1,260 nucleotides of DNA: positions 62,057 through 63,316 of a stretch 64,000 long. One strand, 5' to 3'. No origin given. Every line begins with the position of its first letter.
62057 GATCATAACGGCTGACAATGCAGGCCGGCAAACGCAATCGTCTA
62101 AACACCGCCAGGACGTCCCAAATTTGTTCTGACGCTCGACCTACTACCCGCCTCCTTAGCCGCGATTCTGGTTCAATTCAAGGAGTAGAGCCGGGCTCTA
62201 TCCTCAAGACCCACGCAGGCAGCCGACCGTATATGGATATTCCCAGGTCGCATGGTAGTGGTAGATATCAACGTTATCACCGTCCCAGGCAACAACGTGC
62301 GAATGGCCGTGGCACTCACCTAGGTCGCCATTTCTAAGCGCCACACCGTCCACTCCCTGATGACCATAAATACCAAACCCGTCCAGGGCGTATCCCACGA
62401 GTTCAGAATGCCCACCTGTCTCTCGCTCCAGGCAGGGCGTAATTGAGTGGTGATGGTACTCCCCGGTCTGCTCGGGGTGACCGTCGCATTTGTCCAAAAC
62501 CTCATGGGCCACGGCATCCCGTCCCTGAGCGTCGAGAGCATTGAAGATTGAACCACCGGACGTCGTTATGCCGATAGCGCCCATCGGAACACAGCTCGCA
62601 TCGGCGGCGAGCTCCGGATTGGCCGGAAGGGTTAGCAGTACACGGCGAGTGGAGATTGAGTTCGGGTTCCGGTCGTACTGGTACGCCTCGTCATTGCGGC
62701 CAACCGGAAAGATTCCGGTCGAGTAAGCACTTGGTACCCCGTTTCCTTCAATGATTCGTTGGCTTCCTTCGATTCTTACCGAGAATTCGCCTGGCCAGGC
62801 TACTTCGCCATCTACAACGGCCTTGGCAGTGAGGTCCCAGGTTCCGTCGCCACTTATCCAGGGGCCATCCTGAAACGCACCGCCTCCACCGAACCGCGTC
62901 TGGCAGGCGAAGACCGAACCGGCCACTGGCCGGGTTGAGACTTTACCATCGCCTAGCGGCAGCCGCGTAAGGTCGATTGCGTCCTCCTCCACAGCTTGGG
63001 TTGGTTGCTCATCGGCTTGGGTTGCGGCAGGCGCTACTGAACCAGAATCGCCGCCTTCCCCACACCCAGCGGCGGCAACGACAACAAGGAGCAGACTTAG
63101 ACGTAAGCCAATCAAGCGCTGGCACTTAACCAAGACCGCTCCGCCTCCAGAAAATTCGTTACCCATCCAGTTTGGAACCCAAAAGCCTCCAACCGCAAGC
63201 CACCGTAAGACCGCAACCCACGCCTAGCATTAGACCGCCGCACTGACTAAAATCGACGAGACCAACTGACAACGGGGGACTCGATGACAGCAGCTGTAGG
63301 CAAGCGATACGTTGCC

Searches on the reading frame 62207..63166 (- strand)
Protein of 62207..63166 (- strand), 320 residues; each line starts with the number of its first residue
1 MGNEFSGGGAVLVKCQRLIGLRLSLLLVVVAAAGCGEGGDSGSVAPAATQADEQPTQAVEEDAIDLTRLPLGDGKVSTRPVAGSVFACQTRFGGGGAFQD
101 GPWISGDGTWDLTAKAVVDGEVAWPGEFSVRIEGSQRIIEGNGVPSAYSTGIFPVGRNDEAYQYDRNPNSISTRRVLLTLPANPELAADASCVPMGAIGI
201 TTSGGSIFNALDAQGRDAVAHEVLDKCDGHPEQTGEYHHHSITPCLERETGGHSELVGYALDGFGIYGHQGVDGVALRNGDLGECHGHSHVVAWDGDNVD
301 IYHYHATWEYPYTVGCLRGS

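Call 56: search_protein_families(library=pfam, proteins=[window:62207-63166:-], max_evalue=0.0001)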
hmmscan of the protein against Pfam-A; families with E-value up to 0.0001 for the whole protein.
window:62207-63166:- (320 aa): 1 family
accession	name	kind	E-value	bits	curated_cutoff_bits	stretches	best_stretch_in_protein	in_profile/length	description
PF14240.11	YHYH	-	1.5e-17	64.7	25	1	179-272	3-112/193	YHYH protein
